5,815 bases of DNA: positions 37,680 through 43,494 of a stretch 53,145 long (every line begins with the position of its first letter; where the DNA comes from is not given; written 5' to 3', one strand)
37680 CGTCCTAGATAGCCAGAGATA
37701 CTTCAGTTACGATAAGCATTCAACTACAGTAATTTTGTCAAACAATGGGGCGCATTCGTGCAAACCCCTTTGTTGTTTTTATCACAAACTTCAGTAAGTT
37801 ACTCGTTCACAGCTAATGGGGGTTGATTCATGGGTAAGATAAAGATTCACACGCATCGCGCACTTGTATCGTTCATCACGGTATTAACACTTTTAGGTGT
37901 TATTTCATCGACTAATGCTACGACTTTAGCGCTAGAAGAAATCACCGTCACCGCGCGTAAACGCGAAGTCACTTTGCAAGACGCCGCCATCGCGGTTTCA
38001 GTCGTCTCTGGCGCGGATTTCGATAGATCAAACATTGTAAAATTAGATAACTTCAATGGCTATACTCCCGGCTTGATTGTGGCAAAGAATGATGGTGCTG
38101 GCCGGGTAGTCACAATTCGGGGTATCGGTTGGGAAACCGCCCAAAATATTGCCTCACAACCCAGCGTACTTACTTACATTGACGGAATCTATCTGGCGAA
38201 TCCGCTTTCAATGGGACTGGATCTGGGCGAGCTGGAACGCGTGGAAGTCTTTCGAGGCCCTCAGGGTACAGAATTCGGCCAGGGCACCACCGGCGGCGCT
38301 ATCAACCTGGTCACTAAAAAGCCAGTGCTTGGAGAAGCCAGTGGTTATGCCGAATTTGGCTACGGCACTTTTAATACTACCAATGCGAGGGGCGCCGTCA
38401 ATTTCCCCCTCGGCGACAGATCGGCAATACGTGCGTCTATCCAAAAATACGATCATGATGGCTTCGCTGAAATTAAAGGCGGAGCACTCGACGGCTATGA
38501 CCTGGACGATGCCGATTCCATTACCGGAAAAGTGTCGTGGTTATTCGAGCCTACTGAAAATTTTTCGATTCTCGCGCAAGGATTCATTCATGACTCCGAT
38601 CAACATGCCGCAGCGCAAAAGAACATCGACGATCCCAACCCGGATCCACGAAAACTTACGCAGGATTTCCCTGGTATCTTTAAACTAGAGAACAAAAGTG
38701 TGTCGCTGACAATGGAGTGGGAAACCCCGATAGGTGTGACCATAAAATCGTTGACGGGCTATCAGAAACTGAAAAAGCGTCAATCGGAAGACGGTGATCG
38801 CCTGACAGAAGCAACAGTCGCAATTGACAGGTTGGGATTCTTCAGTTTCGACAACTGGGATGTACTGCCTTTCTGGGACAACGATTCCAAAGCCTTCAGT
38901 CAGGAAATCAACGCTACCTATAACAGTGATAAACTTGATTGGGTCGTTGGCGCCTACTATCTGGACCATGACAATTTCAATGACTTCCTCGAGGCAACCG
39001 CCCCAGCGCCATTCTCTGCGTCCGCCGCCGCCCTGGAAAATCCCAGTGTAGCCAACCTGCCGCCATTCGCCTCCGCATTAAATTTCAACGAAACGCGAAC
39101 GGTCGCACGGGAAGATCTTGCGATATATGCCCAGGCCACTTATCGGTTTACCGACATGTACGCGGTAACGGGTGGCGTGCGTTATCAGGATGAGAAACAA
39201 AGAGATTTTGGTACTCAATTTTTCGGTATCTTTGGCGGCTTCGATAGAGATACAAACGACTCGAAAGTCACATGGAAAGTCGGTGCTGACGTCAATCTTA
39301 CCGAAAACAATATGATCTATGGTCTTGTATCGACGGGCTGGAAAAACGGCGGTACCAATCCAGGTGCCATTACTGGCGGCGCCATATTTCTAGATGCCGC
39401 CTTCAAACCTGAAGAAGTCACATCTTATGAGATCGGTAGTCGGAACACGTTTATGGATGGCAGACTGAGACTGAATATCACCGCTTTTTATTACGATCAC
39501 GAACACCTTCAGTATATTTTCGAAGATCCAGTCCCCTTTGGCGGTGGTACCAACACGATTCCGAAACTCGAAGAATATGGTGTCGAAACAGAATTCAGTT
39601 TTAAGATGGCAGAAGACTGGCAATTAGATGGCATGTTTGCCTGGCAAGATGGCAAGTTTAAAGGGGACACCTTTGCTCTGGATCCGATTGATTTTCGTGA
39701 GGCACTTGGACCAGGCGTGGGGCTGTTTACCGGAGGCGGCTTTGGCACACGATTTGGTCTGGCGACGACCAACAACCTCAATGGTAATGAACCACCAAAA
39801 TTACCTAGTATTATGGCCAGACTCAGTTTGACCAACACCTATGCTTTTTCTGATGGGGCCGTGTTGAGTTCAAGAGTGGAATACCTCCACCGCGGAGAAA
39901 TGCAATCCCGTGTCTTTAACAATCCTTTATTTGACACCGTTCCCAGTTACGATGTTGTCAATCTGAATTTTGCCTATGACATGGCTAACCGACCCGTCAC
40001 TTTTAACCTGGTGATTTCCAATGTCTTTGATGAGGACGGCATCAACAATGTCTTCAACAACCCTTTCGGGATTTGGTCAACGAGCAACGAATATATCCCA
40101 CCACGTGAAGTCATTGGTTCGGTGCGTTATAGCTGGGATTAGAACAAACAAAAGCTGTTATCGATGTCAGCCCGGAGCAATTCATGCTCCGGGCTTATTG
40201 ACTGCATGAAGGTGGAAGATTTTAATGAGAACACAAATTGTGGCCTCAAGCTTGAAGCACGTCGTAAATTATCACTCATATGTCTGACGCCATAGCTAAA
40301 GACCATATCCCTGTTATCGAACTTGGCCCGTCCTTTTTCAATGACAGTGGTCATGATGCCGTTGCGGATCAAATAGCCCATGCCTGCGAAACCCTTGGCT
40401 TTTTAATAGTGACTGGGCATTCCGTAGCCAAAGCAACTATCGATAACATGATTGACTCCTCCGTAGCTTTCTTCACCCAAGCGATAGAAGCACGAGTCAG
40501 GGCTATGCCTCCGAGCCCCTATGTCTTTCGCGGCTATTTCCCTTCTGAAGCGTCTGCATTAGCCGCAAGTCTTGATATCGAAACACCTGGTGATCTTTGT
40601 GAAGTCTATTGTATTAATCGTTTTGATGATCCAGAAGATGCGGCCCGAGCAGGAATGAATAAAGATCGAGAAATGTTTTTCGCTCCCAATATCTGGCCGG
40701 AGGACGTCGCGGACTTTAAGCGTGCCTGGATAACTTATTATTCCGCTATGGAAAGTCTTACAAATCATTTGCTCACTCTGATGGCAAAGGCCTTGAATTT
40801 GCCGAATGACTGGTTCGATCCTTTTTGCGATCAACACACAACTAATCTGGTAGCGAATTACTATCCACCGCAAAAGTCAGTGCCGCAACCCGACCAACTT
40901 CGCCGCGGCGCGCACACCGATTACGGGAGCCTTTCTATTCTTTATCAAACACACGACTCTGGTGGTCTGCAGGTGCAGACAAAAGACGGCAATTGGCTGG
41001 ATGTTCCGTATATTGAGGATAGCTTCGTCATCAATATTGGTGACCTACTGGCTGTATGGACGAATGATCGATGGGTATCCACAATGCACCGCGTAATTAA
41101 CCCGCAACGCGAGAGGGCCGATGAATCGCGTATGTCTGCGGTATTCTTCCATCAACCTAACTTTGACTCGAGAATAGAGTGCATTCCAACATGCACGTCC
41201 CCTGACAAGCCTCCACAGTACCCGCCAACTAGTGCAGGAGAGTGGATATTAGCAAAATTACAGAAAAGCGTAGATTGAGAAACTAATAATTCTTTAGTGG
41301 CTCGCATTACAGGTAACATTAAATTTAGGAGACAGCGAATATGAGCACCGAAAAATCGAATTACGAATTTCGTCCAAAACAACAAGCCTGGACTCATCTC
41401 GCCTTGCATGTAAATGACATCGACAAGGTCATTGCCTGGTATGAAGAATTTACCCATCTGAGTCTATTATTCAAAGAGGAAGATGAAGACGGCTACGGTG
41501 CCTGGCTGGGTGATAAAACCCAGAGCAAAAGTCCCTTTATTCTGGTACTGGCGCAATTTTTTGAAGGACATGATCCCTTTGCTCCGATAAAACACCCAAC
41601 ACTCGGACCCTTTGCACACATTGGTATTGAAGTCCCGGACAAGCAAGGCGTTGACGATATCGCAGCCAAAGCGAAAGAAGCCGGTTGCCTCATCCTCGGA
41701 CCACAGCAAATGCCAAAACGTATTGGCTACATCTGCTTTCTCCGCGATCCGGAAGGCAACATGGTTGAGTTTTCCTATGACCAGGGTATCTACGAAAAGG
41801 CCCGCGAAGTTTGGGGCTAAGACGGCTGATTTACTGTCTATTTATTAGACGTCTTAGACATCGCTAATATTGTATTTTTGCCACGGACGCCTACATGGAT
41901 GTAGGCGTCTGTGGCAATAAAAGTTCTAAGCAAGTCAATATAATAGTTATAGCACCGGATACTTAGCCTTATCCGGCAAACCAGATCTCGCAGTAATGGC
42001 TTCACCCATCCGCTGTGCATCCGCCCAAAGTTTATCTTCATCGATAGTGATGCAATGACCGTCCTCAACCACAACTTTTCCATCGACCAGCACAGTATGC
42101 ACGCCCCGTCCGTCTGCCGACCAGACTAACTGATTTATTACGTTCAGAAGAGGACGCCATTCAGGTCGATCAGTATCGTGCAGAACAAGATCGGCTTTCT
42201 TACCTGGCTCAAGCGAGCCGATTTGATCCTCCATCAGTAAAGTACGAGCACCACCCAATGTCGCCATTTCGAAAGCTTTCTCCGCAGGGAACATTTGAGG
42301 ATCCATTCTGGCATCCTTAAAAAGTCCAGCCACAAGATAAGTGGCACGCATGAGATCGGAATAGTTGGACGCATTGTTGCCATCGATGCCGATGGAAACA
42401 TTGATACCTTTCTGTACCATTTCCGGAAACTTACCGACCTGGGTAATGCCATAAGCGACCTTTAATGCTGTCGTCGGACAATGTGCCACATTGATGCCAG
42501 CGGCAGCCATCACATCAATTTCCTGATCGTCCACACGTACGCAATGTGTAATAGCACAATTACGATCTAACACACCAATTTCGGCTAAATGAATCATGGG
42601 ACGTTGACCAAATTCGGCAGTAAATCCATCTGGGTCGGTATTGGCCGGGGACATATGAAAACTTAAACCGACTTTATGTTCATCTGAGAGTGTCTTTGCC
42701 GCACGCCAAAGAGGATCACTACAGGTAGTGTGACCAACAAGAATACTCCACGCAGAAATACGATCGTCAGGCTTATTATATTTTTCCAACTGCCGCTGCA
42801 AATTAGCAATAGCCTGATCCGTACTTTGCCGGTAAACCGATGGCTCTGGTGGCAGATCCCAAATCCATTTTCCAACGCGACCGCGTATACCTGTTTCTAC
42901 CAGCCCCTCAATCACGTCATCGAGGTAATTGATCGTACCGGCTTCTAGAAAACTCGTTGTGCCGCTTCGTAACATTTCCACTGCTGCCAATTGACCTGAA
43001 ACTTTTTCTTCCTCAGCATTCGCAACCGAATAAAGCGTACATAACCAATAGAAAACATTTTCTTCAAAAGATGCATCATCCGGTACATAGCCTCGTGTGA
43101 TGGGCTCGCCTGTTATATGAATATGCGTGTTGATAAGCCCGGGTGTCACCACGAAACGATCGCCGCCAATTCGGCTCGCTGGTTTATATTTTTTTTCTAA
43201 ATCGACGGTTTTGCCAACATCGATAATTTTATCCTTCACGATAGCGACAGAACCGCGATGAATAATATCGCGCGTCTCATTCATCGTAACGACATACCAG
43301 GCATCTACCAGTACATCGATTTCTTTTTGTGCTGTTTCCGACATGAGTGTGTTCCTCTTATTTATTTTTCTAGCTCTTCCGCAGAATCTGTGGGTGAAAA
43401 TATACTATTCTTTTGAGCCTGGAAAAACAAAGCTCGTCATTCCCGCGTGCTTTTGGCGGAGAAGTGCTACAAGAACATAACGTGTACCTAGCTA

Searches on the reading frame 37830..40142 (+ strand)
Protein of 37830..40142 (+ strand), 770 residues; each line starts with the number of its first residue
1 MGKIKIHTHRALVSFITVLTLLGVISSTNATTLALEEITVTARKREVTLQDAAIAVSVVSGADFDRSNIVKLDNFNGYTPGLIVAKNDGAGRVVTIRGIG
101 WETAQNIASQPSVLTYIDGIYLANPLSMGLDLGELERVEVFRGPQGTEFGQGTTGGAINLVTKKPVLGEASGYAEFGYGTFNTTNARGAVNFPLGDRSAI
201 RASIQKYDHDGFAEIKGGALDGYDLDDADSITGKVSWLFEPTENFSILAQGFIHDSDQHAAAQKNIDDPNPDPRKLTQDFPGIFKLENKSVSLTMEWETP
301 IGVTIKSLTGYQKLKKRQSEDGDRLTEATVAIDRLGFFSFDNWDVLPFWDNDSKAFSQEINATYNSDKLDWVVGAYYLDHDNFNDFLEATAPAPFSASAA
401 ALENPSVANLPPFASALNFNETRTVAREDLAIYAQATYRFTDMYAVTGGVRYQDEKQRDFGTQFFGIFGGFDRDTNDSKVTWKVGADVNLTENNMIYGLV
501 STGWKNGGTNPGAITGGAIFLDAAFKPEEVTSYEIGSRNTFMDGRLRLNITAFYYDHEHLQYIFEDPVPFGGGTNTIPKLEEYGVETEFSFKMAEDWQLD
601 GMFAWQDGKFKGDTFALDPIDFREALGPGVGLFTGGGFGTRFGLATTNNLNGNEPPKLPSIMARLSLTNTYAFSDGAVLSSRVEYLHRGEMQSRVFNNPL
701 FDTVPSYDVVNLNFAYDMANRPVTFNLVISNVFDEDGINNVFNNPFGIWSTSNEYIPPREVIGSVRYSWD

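Call 78: search_protein_families(library=pfam, proteins=[window:37830-40142:+])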
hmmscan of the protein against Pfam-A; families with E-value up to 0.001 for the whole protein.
window:37830-40142:+ (770 aa): 2 families
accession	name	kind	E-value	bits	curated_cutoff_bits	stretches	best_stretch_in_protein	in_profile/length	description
PF00593.30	TonB_dep_Rec_b-barrel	-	5.5e-34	119.2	27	1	268-732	42-436/436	TonB dependent receptor-like, beta-barrel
PF07715.20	Plug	-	7.7e-15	55.8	23.9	1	49-157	2-107/107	TonB-dependent Receptor Plug Domain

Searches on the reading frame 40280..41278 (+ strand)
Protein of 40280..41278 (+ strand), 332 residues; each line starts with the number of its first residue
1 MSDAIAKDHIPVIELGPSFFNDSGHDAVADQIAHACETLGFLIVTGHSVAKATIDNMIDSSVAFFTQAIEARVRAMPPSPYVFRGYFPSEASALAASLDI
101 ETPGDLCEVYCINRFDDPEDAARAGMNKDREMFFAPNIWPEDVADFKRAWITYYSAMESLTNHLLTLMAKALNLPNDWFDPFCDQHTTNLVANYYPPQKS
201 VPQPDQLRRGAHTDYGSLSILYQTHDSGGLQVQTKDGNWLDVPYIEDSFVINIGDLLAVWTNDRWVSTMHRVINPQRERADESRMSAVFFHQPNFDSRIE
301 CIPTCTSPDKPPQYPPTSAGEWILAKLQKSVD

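Call 78: search_protein_families(library=pfam, proteins=[window:40280-41278:+])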
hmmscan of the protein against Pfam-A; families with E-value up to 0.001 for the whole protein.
window:40280-41278:+ (332 aa): 2 families
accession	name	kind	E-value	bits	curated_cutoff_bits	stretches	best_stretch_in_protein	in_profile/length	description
PF03171.26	2OG-FeII_Oxy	-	3.2e-26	92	23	1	189-293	4-101/101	2OG-Fe(II) oxygenase superfamily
PF14226.12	DIOX_N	-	3e-17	63.8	27.3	1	10-141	1-116/117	non-haem dioxygenase in morphine synthesis N-terminal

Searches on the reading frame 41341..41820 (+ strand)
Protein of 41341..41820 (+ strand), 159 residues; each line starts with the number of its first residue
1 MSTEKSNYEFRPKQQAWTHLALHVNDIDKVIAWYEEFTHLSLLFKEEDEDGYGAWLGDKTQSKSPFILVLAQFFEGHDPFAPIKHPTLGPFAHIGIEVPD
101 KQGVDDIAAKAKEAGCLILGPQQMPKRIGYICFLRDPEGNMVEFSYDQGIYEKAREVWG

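Call 78: search_protein_families(library=pfam, proteins=[window:41341-41820:+])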
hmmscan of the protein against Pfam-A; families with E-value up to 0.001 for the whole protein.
window:41341-41820:+ (159 aa): 1 family
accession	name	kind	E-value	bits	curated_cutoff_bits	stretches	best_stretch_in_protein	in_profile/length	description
PF00903.31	Glyoxalase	-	2.7e-09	37.9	20.6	1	19-144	4-121/121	Glyoxalase/Bleomycin resistance protein/Dioxygenase superfamily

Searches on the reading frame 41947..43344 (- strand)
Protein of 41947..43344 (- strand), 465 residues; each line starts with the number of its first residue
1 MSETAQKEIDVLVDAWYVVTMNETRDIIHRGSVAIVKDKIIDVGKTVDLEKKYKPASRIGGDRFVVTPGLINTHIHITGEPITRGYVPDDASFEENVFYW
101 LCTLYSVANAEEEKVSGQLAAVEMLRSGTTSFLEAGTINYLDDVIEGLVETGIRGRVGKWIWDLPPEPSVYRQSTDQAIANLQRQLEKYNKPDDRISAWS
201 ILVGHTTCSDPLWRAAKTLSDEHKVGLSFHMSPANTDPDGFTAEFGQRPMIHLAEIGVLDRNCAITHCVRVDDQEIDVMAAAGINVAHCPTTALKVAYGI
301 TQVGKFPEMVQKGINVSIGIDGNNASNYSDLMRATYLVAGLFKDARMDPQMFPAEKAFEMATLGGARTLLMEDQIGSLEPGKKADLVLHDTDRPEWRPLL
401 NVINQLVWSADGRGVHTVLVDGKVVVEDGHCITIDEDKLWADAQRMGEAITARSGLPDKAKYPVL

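Call 78: search_protein_families(library=pfam, proteins=[window:41947-43344:-])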
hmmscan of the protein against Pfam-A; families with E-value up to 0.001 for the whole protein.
window:41947-43344:- (465 aa): 2 families
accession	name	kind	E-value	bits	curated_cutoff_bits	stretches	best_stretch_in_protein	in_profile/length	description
PF01979.26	Amidohydro_1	-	1.9e-44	152.8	25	1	65-425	1-345/345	Amidohydrolase family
PF07969.17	Amidohydro_3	-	1.6e-15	58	29.7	1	253-426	299-472/472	Amidohydrolase family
